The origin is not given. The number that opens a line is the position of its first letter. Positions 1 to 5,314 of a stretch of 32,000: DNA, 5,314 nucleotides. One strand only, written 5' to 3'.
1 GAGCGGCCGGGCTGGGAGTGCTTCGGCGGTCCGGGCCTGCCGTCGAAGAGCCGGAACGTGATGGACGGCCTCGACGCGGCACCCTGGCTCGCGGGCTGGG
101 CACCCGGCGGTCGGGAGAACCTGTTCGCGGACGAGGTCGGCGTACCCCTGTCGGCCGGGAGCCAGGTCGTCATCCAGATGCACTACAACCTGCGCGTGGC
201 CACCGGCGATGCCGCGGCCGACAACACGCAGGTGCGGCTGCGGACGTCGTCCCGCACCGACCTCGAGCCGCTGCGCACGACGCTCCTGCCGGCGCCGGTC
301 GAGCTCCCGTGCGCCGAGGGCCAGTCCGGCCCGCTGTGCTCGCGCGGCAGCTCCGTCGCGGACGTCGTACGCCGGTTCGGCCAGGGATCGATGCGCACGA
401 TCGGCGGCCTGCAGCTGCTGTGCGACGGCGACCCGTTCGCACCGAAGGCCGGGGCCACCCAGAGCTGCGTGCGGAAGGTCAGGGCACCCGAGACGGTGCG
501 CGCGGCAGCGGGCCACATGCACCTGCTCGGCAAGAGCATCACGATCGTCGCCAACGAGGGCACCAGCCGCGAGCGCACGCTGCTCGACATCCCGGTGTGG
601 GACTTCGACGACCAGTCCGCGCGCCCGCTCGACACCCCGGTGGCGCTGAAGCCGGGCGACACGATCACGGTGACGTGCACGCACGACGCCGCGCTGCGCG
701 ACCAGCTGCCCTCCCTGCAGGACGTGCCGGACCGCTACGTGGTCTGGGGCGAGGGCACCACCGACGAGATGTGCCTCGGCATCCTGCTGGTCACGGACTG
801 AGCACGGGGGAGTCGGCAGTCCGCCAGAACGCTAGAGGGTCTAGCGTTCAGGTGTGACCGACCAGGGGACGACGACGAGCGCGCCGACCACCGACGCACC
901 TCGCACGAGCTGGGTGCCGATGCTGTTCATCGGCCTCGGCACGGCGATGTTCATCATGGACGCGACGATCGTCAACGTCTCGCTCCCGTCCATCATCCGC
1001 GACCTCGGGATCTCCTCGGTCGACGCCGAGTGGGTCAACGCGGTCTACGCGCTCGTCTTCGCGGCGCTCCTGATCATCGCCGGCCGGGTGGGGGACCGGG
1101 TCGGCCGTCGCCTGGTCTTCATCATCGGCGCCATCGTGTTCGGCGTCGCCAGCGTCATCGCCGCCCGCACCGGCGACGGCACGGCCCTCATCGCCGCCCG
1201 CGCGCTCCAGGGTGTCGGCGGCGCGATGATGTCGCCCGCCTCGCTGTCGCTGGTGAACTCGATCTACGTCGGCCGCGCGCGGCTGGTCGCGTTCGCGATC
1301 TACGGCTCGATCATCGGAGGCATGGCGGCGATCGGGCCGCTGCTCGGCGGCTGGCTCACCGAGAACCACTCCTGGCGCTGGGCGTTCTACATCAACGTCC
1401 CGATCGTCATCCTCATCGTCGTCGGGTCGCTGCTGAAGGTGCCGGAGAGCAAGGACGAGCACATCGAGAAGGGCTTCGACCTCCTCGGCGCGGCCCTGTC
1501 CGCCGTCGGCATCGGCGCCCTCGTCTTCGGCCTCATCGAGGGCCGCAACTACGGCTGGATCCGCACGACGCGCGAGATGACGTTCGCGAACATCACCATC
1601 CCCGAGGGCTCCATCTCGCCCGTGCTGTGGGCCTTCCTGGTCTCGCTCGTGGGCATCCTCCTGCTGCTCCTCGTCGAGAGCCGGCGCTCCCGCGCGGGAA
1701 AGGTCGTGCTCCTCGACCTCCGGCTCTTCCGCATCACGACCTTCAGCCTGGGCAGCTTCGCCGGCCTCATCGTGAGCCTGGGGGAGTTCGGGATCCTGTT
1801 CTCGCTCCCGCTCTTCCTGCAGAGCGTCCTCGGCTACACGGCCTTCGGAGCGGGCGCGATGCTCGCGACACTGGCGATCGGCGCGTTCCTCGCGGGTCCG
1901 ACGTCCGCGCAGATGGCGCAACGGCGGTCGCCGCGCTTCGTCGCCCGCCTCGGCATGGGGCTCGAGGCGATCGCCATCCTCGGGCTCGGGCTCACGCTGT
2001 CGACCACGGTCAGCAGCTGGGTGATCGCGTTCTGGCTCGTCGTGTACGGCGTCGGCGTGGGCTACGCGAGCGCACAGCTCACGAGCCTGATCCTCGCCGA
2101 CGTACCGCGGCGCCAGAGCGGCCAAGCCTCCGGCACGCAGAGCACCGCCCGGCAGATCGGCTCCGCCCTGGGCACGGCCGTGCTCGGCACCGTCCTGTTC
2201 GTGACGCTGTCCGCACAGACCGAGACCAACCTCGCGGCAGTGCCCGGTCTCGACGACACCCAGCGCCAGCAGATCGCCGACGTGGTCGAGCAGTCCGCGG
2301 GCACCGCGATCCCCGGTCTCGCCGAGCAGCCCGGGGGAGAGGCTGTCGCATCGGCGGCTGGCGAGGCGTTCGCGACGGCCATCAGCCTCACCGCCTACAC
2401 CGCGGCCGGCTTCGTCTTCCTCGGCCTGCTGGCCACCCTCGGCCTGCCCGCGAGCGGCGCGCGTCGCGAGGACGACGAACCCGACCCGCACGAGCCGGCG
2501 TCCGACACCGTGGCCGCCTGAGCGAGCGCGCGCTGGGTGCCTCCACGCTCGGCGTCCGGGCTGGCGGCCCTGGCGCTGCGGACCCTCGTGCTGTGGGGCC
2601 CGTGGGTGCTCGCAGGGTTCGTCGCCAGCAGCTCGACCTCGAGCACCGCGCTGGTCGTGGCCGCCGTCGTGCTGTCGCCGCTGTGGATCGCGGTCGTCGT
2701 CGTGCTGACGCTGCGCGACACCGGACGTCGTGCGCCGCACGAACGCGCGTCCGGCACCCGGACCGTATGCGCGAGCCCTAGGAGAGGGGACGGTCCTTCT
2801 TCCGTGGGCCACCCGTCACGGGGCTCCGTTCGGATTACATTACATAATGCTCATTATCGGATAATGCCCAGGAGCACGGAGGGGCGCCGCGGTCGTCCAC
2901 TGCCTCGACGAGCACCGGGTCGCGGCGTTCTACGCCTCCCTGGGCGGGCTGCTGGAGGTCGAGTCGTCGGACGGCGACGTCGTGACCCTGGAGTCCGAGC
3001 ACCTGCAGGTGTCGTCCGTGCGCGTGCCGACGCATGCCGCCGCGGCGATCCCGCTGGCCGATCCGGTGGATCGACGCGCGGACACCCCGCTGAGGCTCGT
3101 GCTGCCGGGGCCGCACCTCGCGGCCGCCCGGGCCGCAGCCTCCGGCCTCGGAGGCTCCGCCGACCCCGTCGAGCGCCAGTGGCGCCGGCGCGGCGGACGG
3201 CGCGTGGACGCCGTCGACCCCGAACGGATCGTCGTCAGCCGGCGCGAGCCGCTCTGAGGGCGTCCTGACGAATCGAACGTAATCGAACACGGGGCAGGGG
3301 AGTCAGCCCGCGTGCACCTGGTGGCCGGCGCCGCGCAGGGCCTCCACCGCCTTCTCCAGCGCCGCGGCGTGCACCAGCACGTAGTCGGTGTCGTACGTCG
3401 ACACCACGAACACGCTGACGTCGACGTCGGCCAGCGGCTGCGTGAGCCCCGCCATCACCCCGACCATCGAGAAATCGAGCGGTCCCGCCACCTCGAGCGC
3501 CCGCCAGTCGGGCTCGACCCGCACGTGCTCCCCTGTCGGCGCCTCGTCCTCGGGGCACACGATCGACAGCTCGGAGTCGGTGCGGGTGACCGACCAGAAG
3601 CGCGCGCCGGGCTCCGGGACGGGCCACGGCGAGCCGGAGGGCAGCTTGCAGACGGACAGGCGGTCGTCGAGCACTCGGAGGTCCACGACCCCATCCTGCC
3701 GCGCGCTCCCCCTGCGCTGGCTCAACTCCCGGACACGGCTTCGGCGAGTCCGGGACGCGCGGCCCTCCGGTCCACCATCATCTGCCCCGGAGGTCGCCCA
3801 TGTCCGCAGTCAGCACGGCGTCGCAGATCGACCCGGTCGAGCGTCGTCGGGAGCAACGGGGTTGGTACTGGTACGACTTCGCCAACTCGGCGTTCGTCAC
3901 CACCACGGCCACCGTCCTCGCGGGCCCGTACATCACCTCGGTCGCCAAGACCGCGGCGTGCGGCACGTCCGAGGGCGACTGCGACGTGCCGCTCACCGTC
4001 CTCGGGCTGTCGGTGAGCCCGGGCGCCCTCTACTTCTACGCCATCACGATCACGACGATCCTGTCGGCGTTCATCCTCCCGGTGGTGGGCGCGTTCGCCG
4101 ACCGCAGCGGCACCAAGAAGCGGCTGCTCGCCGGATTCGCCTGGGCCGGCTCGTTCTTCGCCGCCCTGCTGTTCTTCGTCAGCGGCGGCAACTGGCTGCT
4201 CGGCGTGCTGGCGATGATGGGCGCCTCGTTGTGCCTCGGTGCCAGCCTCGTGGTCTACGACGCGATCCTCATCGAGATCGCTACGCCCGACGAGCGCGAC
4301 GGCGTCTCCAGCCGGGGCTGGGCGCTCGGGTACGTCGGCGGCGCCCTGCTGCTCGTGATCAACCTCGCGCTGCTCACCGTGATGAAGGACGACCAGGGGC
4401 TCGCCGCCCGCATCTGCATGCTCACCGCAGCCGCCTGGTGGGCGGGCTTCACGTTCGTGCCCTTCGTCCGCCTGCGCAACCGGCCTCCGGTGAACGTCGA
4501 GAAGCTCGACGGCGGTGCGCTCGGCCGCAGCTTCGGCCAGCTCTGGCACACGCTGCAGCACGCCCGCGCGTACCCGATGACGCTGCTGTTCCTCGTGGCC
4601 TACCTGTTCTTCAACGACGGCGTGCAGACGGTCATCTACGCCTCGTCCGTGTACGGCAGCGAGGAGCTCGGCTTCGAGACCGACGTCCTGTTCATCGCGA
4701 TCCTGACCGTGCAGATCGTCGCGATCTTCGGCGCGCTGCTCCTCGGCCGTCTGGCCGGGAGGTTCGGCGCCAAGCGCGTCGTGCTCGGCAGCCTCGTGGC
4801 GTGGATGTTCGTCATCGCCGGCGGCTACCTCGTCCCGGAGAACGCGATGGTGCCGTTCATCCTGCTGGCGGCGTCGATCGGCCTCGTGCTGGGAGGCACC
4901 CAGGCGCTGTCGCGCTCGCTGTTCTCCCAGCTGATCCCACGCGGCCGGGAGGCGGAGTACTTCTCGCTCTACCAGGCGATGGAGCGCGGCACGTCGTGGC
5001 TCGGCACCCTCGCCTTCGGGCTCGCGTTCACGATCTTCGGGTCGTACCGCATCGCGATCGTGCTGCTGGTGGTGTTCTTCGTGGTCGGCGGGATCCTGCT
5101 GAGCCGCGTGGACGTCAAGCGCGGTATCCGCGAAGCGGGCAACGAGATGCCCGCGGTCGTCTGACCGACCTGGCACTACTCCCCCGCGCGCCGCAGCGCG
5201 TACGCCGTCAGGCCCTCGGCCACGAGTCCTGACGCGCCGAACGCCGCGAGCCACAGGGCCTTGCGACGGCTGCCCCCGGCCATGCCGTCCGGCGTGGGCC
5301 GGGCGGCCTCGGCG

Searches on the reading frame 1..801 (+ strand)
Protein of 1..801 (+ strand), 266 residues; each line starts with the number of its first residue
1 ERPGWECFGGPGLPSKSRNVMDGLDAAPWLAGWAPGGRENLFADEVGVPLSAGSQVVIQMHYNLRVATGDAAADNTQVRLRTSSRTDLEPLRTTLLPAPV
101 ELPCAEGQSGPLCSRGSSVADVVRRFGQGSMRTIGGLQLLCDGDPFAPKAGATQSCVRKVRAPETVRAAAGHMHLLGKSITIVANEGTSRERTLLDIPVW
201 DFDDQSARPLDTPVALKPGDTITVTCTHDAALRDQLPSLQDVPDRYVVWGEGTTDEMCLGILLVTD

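Call 9: search_protein_families(library=pfam, proteins=[window:1-801:+], max_evalue=0.001)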
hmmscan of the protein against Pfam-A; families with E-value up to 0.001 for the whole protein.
window:1-801:+ (266 aa): 1 family
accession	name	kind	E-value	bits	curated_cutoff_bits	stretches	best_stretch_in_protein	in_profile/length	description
PF03712.20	Cu2_monoox_C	-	1.2e-06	28.6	23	1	166-259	47-130/157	Copper type II ascorbate-dependent monooxygenase, C-terminal domain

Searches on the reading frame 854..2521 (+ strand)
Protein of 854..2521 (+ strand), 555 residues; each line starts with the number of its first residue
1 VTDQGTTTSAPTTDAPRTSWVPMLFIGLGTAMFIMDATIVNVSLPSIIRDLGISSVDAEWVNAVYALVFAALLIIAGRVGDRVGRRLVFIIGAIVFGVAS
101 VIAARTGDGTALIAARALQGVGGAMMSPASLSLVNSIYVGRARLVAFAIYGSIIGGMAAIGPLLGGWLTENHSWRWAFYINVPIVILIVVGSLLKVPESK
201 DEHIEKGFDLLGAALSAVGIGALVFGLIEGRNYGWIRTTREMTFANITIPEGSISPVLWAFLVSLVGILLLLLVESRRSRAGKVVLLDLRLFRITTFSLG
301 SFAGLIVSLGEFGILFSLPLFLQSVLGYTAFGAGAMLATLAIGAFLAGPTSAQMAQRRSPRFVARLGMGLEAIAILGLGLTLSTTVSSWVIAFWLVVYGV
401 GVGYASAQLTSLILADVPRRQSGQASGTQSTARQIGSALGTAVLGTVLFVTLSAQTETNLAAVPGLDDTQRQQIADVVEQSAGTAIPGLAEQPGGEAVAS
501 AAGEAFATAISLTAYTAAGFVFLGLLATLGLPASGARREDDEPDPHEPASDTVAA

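Call 9: search_protein_families(library=pfam, proteins=[window:854-2521:+], max_evalue=0.001)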
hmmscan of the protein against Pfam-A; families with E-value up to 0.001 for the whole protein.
window:854-2521:+ (555 aa): 2 families
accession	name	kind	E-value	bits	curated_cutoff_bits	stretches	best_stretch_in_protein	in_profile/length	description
PF07690.21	MFS_1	-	4.6e-54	184.1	33.4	1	27-441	2-347/347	Major Facilitator Superfamily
PF06609.19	TRI12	-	3.6e-11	42.7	23.2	1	31-189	56-210/599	Fungal trichothecene efflux pump (TRI12)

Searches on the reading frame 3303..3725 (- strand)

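Call 9: search_protein_families(library=pfam, proteins=[window:3303-3725:-], max_evalue=0.001)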
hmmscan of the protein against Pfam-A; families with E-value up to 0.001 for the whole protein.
window:3303-3725:- (140 aa): 2 families
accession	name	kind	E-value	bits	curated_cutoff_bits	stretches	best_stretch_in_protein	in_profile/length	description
PF13840.12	ACT_7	-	1.4e-22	79.7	27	1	70-131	2-64/65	ACT domain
PF21631.3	A9CJY8-like_N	-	1.2e-09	38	27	1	24-64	4-44/45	A9CJY8-like, N-terminal domain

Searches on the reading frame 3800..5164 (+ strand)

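Call 9: search_protein_families(library=pfam, proteins=[window:3800-5164:+], max_evalue=0.001)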
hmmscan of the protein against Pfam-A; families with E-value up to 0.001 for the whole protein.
window:3800-5164:+ (454 aa): 3 families
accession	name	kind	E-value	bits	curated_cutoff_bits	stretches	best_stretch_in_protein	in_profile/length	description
PF11700.14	ATG22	-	2.7e-87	293.9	24.1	1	15-446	2-481/482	Vacuole effluxer Atg22 like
PF07690.21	MFS_1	-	1.4e-17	64.1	33.4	2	31-311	5-251/347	Major Facilitator Superfamily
PF13347.12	MFS_2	-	6.3e-12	45.2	27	1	82-414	39-385/427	MFS/sugar transport protein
